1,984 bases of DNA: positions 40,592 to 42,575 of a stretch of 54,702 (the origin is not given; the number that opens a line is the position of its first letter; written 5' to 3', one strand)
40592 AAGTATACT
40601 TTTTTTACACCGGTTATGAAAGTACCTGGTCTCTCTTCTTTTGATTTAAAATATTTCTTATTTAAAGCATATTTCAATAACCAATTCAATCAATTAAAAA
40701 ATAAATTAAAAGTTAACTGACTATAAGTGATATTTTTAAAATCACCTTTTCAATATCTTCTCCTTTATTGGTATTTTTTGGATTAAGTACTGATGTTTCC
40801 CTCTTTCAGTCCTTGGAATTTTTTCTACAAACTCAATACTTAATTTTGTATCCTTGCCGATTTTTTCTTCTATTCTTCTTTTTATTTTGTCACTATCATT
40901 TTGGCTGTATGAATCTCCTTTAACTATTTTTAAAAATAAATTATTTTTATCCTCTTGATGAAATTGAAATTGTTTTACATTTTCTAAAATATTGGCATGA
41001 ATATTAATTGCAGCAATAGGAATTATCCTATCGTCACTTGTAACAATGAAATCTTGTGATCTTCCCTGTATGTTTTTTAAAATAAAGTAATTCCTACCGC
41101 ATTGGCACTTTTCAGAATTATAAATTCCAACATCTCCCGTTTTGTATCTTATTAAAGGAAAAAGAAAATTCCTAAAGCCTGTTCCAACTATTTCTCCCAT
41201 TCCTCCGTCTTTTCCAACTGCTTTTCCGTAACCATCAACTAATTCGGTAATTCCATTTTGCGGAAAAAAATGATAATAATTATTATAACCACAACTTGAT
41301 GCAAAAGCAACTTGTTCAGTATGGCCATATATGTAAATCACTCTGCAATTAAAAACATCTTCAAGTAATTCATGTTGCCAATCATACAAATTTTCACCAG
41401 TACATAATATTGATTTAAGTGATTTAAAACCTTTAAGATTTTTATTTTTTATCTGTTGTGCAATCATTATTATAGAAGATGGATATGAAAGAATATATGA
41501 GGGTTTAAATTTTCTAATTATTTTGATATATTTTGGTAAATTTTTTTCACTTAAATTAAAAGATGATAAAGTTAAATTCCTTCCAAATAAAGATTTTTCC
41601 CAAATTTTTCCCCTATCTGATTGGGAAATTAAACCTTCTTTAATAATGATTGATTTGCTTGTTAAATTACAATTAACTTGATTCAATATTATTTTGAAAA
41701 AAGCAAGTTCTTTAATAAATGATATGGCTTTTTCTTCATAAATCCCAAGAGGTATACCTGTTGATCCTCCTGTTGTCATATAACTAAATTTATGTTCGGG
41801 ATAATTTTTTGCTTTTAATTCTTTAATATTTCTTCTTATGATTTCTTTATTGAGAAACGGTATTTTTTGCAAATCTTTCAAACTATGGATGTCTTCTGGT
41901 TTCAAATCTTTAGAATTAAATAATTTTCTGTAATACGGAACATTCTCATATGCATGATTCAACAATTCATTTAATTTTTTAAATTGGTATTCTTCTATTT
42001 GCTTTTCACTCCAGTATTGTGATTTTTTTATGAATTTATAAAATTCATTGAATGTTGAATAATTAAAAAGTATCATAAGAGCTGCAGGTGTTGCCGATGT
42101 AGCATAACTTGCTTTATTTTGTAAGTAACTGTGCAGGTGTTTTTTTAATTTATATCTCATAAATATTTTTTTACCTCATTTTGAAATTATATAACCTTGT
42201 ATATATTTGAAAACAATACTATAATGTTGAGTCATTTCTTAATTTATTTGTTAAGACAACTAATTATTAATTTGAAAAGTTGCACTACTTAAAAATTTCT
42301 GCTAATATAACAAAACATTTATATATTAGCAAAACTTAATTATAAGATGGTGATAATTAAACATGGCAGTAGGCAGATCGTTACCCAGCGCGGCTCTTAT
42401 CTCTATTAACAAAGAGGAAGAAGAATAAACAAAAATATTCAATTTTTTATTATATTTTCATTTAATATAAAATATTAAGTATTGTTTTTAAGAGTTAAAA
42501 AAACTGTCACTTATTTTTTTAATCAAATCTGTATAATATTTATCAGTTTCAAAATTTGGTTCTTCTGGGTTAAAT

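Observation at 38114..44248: Stand-alone YcaO clustered with a PaaK/F390-synthetase-like ligase, a B12-type radical SAM enzyme and a transglutaminase-like protein: a RiPP-like modification cluster without a known partner set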

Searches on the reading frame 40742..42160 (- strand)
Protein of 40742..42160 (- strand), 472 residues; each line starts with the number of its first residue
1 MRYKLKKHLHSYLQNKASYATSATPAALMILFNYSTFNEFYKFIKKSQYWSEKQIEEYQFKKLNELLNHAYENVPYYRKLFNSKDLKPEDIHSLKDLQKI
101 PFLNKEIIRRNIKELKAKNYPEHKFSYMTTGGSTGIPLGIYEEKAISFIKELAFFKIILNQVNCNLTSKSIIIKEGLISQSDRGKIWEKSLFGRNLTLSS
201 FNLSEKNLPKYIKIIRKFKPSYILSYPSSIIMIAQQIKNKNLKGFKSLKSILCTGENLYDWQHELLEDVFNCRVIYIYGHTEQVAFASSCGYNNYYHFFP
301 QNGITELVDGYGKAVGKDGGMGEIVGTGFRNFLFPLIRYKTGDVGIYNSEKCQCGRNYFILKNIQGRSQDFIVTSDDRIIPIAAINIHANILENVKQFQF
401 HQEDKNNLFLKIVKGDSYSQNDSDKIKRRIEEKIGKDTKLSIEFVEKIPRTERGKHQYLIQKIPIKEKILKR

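Call 3: search_protein_families(library=pfam, proteins=[window:40742-42160:-])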
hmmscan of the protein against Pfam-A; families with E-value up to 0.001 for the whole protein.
window:40742-42160:- (472 aa): 1 family
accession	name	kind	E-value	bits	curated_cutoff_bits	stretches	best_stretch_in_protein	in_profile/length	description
PF00501.34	AMP-binding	-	9.4e-07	28.4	29.9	1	209-290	245-330/384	AMP-binding enzyme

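Call 4: search_protein_families(library=ncbifam, proteins=[window:40742-42160:-])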
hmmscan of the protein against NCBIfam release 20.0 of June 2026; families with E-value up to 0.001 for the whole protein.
window:40742-42160:- (472 aa): 9 families
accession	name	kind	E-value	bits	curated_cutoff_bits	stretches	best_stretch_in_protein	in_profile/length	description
NF045666.1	DVU1553_fam_AMP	equivalog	1e-42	146.4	300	1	47-367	15-330/331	DVU_1553 family AMP-dependent CoA ligase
NF053551.1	FlxY_rubin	equivalog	1.2e-38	133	520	2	214-448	163-405/424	flexirubin biosynthesis putative acyl-CoA ligase FlxY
TIGR02155.1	PA_CoA_ligase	equivalog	6.8e-33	113.8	646.3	1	51-460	4-419/422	phenylacetate--CoA ligase PaaK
NF041878.1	paak_haloarch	equivalog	5.6e-31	107.6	700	2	210-457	163-421/427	phenylacetate--CoA ligase PaaK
TIGR03335.1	F390_ftsA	equivalog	1.9e-20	73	458.7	2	212-392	169-350/445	coenzyme F390 synthetase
TIGR02304.1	aden_form_hyp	equivalog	4e-18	65.6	251.9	1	194-414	163-377/430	F390 synthetase-related protein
NF041217.1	BagE_FevW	exception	3e-12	46.2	800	1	210-364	154-308/424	bagremycin/ferroverdin synthetase BagE/FevW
TIGR01733.1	AA-adenyl-dom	subfamily_domain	3.8e-06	26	317.4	1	116-288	114-278/409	amino acid adenylation domain-containing protein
NF004837.0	PRK06187.1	subfamily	0.00037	18.9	476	0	209-288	250-328/531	long-chain-fatty-acid--CoA ligase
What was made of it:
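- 40742..42160 (-): CapK/PaaK-type adenylate-forming ligase, 472 aa. Accessory or variable component. Best NCBIfam hit is the DVU_1553 family, 146 bits against a cutoff of 300 (call 4).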

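Call 64: find_homologous_proteins(query=window:40742-42160:-)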
Query window:40742-42160:- (472 aa): 1603 proteins with E <= 0.001 among 8000 candidates; the best 120 are listed.
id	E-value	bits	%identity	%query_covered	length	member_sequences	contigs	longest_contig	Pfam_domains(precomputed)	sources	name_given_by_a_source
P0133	0.0e+0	1062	100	100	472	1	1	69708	PF27533.1,PF00501.35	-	-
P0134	8.7e-185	633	58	98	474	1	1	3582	PF27533.1,PF00501.35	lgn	-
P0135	1.5e-180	619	57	98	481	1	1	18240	PF27533.1,PF00501.35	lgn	-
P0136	8.6e-180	617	58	98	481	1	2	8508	PF27533.1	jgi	jgi:phenylacetate-CoA ligase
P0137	3.3e-173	595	54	98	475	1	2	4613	PF27533.1,PF00501.35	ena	-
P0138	5.3e-168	578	53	99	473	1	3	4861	PF27533.1,PF00501.35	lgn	-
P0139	7.4e-166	571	53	97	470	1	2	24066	PF27533.1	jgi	jgi:phenylacetate-CoA ligase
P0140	7.8e-166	571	52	98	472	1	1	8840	PF27533.1,PF00501.35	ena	-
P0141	4.9e-163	561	53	93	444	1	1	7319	PF27533.1,PF00501.35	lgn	-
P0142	2.2e-161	556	55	91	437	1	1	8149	PF27533.1,PF00501.35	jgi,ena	-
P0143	4.7e-161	555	53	98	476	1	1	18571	PF27533.1,PF00501.35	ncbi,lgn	-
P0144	3.9e-160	552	55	92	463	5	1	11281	PF27533.1,PF00501.35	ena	-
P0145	4.6e-160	552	51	98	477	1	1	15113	PF27533.1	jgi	-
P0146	3.9e-158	545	52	94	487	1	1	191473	PF27533.1,PF00501.35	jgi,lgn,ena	jgi:phenylacetate-CoA ligase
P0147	6.5e-158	545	54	93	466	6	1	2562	PF27533.1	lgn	-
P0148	1.1e-157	544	49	97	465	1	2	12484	PF27533.1,PF00501.35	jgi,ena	-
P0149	1.1e-155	537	51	94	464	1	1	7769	PF27533.1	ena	-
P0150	3.1e-154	532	50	94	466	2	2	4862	PF27533.1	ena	-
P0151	6.2e-153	528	50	94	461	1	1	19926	PF27533.1,PF00501.35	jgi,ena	-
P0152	2.1e-151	523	50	95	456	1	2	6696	PF27533.1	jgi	jgi:phenylacetate-CoA ligase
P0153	3.2e-151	523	49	97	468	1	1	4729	PF27533.1,PF00501.35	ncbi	-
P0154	6.7e-151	521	52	95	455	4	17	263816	PF27533.1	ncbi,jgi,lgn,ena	jgi:phenylacetate-CoA ligase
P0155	2.0e-150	520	50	94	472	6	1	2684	PF27533.1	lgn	-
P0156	4.3e-150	519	48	98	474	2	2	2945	PF27533.1,PF00501.35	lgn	-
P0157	8.3e-150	518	52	92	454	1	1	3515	PF27533.1,PF00501.35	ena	-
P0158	1.2e-149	517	47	98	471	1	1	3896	PF27533.1,PF00501.35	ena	-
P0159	3.5e-149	516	50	94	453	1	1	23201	PF27533.1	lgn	-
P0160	3.9e-149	516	50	100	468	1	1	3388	PF27533.1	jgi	jgi:phenylacetate-CoA ligase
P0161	9.5e-149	514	50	94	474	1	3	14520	PF27533.1,PF00501.35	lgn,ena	-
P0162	3.4e-148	513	50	94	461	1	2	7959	PF27533.1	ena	-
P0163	7.0e-148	512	48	94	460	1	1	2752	PF27533.1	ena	-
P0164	1.1e-146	508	51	94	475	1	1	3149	PF27533.1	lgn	-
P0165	1.3e-146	507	49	96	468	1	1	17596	PF27533.1,PF00501.35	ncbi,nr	ncbi:phenylacetate--CoA ligase family protein [Methanophagales archaeon]|nr:MAG: phenylacetate--CoA 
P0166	1.7e-146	507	46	96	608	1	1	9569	PF27533.1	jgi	-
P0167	3.7e-146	506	51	93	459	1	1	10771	PF27533.1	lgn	-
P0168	5.8e-145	502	49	94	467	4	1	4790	PF27533.1,PF00501.35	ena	-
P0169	1.9e-144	500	49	91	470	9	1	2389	PF27533.1,PF00501.35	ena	-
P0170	2.1e-143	497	48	94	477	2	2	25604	PF27533.1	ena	-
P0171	2.9e-143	496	49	94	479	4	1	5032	PF27533.1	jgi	-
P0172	3.6e-143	496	47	95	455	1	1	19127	PF27533.1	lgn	-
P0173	1.8e-142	494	45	98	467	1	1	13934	PF27533.1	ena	-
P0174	2.4e-142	493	48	94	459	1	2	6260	PF27533.1,PF00501.35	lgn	-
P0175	4.1e-142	493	46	98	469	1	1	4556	PF27533.1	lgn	-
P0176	4.6e-142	492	49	91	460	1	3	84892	PF27533.1,PF00501.35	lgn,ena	-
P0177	5.2e-142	492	48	94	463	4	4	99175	PF27533.1,PF00501.35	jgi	-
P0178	6.1e-142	492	48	94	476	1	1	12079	PF27533.1,PF00501.35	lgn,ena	-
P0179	6.2e-142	492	48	96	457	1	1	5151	PF27533.1,PF00501.35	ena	-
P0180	6.9e-142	492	48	95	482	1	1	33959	PF27533.1,PF00501.35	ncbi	-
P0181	7.2e-142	492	48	95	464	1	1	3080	PF27533.1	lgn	-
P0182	9.4e-142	491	47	97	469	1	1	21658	PF27533.1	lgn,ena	-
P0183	1.0e-141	491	47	94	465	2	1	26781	PF27533.1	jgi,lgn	-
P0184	1.3e-141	491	49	94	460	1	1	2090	PF27533.1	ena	-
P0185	1.3e-141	491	48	91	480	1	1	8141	PF27533.1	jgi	-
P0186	2.1e-141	490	49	94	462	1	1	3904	PF27533.1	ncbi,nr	ncbi:MAG: phenylacetate--CoA ligase family protein [Dehalococcoidia bacterium]|nr:phenylacetate--CoA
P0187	2.2e-141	490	46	98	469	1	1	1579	PF27533.1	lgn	-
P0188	3.6e-141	489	48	96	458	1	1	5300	PF27533.1,PF00501.35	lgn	-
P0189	4.0e-141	489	48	91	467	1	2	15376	PF27533.1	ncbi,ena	-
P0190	4.2e-141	489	49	95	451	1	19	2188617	PF27533.1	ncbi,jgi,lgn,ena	jgi:phenylacetate-CoA ligase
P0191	5.9e-141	489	48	94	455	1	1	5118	PF27533.1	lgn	-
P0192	6.5e-141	489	48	95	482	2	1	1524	PF27533.1,PF00501.35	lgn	-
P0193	1.6e-140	487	48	94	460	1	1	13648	PF27533.1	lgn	-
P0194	1.6e-140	487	48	95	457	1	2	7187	PF27533.1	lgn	-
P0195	2.2e-140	487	52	85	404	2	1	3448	PF27533.1,PF00501.35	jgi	-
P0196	2.8e-140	486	46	96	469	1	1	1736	PF27533.1,PF00501.35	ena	-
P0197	2.8e-140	486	46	98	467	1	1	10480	PF27533.1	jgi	-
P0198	5.2e-140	486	49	95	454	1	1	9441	PF27533.1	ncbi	-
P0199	6.8e-140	485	47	96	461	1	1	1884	PF27533.1,PF00501.35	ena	-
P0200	6.9e-140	485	45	93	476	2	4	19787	PF27533.1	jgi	-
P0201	1.2e-139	484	48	95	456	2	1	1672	PF27533.1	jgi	-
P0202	1.6e-139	484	47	96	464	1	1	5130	PF27533.1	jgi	-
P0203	1.7e-139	484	45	96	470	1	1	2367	PF27533.1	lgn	-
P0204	2.3e-139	483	45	98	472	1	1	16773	PF27533.1,PF00501.35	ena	-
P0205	2.5e-139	483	48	94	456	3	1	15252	PF27533.1,PF00501.35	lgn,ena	-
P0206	2.6e-139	483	47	92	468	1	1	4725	PF27533.1,PF00501.35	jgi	-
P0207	2.8e-139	483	48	94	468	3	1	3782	PF27533.1,PF00501.35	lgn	-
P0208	3.4e-139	483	48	93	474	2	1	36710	PF27533.1,PF00501.35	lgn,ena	-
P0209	3.6e-139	483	47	95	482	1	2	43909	PF27533.1,PF00501.35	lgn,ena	-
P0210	8.6e-139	482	46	97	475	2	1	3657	PF27533.1,PF00501.35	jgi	-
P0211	2.9e-138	480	46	94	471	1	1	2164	PF27533.1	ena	-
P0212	3.5e-138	480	46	93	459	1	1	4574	PF27533.1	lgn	-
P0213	4.8e-138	479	46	91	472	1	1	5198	PF27533.1,PF00501.35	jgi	-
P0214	8.9e-138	478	46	96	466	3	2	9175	PF27533.1,PF00501.35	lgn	-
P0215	1.3e-137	478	49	94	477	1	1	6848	PF27533.1,PF00501.35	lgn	-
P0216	1.8e-137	477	48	94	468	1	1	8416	PF27533.1,PF00501.35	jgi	jgi:phenylacetate-CoA ligase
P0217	1.9e-137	477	47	95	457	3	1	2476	PF27533.1,PF00501.35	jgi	-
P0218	2.3e-137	477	48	96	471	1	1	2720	PF27533.1,PF00501.35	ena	-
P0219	3.4e-137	476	44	99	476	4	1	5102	PF27533.1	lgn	-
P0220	4.7e-137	476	46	96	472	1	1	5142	PF27533.1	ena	-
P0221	6.7e-137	475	47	96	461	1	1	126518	PF27533.1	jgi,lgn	jgi:phenylacetate-CoA ligase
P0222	7.6e-137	475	46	95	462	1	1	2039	PF27533.1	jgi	jgi:phenylacetate-CoA ligase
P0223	9.6e-137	475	47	94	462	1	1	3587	PF27533.1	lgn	-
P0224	1.2e-136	474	47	96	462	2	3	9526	PF27533.1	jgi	jgi:phenylacetate-CoA ligase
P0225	1.5e-136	474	47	94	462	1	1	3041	PF27533.1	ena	-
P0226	1.6e-136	474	45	98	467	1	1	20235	PF27533.1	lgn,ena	-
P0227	1.7e-136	474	47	97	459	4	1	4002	PF27533.1,PF00501.35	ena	-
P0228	2.0e-136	474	45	91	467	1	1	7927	PF27533.1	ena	-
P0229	2.8e-136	473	49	91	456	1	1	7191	PF27533.1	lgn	-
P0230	4.3e-136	473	49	94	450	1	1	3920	PF27533.1,PF00501.35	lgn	-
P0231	8.6e-136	472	45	98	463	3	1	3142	PF27533.1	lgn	-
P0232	1.0e-135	471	47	94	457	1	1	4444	PF27533.1,PF00501.35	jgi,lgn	jgi:phenylacetate-CoA ligase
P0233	1.4e-135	471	47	96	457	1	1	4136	PF27533.1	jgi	jgi:phenylacetate-CoA ligase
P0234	1.9e-135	471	44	98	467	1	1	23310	PF27533.1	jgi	jgi:phenylacetate-CoA ligase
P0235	2.0e-135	470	48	94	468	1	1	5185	PF27533.1,PF00501.35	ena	-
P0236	4.1e-135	469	45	99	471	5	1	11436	PF27533.1,PF00501.35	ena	-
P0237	4.6e-135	469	45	98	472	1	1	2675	PF27533.1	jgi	-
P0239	7.4e-135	469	45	92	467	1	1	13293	PF27533.1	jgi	-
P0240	8.5e-135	468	48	93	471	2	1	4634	PF27533.1,PF00501.35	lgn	-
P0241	1.4e-134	468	45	95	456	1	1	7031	PF27533.1,PF00501.35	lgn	-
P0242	1.7e-134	467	47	91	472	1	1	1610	PF27533.1,PF00501.35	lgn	-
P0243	2.1e-134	467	45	98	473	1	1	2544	PF27533.1,PF00501.35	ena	-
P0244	2.2e-134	467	45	94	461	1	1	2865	PF27533.1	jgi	jgi:phenylacetate-CoA ligase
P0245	5.8e-134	466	45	96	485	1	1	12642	PF27533.1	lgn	-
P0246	7.9e-134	465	47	95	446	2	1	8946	PF27533.1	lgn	-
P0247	9.7e-134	465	48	92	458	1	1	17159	PF27533.1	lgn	-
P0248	1.0e-133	465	44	94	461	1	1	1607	PF27533.1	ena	-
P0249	1.0e-133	465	44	97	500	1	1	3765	PF27533.1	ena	-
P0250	1.6e-133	464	45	91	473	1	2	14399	PF27533.1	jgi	-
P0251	5.3e-133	462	48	94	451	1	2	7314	PF27533.1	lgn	-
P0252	7.5e-133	462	46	91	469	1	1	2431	PF27533.1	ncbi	-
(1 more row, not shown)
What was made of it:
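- On Phenylacetate-CoA ligase PaaK (TIGR02155) / coenzyme F390 synthetase (TIGR03335): It belongs to the wider CapK_C/AMP-binding family (call 64).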

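Call 66: find_encoding_contigs(protein=P0135, flank=8000, max_places=1)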
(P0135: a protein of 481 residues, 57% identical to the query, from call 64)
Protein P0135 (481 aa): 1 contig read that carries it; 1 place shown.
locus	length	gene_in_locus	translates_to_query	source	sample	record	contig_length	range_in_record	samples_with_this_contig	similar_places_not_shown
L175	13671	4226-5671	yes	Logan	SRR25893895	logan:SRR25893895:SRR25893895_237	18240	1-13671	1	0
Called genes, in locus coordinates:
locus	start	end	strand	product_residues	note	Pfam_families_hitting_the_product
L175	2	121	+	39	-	?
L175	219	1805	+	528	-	PF13426:PAS_9, PF00989:PAS, PF13426:PAS_9, PF13188:PAS_8, PF13426:PAS_9, PF00989:PAS, PF08448:PAS_4, PF13426:PAS_9, +8 more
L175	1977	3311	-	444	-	PF02310:B12-binding, PF04055:Radical_SAM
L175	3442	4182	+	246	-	PF00106:adh_short, PF01370:Epimerase (faint), PF02719:Polysacc_synt_2 (weak), PF05368:NmrA (weak), PF08659:KR, PF23441:SDR (weak), PF13460:NAD_binding_10 (weak), PF13561:adh_short_C2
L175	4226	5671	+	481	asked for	PF00501:AMP-binding (weak), PF27533:CapK_C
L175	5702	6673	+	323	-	PF00685:Sulfotransfer_1 (faint), PF13469:Sulfotransfer_3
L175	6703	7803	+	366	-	-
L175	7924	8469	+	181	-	PF13578:Methyltransf_24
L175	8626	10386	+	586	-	PF02543:Carbam_trans_N, PF16861:Carbam_trans_C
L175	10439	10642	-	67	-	-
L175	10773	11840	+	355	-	PF01041:DegT_DnrJ_EryC1, PF00266:Aminotran_5, PF01212:Beta_elim_lyase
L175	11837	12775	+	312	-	PF01073:3Beta_HSD, PF01370:Epimerase, PF02719:Polysacc_synt_2, PF04321:RmlD_sub_bind, PF07993:NAD_binding_4 (faint), PF16363:GDP_Man_Dehyd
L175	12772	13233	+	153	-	PF13302:Acetyltransf_3, PF00583:Acetyltransf_1, PF13673:Acetyltransf_10 (weak), PF13508:Acetyltransf_7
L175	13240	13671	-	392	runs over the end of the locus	PF01041:DegT_DnrJ_EryC1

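Call 67: find_encoding_contigs(protein=P0139, flank=8000, max_places=1)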
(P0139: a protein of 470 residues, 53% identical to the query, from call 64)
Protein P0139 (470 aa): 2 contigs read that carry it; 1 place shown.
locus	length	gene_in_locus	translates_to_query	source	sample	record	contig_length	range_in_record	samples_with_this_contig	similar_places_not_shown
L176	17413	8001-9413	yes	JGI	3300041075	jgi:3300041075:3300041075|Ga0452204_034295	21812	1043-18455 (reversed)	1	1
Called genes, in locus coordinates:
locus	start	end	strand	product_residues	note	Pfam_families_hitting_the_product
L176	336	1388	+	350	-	PF04015:DUF362, PF14697:Fer4_21 (faint), PF25160:LdpA_Fe-S-bd (weak), PF00037:Fer4 (weak), PF12837:Fer4_6 (faint), PF13187:Fer4_9 (faint), PF13237:Fer4_10 (weak)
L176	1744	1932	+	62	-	-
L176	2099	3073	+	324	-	PF00685:Sulfotransfer_1, PF13469:Sulfotransfer_3, PF17784:Sulfotransfer_4 (faint)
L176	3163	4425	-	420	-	PF00919:UPF0004, PF04055:Radical_SAM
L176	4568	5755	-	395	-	PF01041:DegT_DnrJ_EryC1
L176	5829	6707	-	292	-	PF02633:Creatininase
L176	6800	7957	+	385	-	PF13439:Glyco_transf_4 (weak), PF00534:Glycos_transf_1, PF13692:Glyco_trans_1_4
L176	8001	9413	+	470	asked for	PF27533:CapK_C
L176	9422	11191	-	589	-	PF02543:Carbam_trans_N, PF16861:Carbam_trans_C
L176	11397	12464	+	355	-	PF00155:Aminotran_1_2 (weak), PF01041:DegT_DnrJ_EryC1, PF00266:Aminotran_5 (weak), PF01212:Beta_elim_lyase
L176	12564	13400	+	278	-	PF01073:3Beta_HSD, PF01370:Epimerase, PF16363:GDP_Man_Dehyd, PF02719:Polysacc_synt_2, PF04321:RmlD_sub_bind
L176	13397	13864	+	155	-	PF13302:Acetyltransf_3, PF00583:Acetyltransf_1, PF13673:Acetyltransf_10 (weak), PF13508:Acetyltransf_7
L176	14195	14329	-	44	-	-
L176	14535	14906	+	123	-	PF00903:Glyoxalase, PF22677:Ble-like_N (weak)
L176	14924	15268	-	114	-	PF07381:EarA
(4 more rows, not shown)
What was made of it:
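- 40742..42160 (-): The closest homologues (53-57%) lie in nucleotide-sugar/glycan clusters (calls 66, 67).
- The family is very large (more than 1,600 hits), and its closest members at 53-57% identity sit among DegT aminotransferases, epimerases, carbamoyl-, sulfo- and glycosyltransferases (calls 64, 66, 67).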

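Call 79: search_solved_structures(query=window:40742-42160:-, max_evalue=0.001)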
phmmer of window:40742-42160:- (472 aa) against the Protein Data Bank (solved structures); distinct sequences matched with E-value up to 0.001: 8.
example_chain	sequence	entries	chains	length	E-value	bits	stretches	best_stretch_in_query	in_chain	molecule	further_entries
4r1l_A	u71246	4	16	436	5.2e-27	98.2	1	48-416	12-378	Phenylacetate-coenzyme A ligase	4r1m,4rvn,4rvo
9s3l_A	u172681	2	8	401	2.1e-21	79.7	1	86-379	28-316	Phenylacetate-CoA ligase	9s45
2y4o_A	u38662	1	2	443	7.1e-19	71.4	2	51-113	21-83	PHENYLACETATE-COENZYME A LIGASE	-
2y27_A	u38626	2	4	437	1.9e-16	63.3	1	52-381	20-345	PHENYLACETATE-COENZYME A LIGASE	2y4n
6hdw_A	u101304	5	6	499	4.9e-06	29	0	216-382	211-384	2-hydroxyisobutyryl-CoA synthetase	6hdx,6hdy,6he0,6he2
6wuq_A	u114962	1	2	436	1.2e-05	27.7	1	208-356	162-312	AjiA1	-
6siw_A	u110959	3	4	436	4.5e-05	25.9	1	208-355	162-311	PaaK-like ligase (AMP-dependent synthetase and ligase) | AMP-dependent synthetase and ligase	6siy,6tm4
6siw_B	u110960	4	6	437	4.5e-05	25.9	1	208-355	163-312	PaaK-like ligase (AMP-dependent synthetase and ligase) | AMP-dependent synthetase and ligase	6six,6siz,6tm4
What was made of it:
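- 40742..42160 (-): PDB: PaaK 4R1L, E 5e-27 (call 79).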

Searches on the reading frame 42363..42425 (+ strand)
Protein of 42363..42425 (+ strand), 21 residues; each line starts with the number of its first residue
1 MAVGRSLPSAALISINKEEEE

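Call 32: search_protein_families(library=ncbifam, proteins=[window:42363-42425:+], max_evalue=10)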
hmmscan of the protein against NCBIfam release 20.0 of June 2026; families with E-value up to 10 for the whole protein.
seq(21 aa): 0 families

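Call 33: search_protein_families(library=pfam, proteins=[window:42363-42425:+], max_evalue=10)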
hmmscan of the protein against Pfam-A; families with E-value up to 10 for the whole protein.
seq(21 aa): 0 families
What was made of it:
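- Tried and rejected: Pfam and NCBIfam scans of five peptide variants found no family (calls 32, 33).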
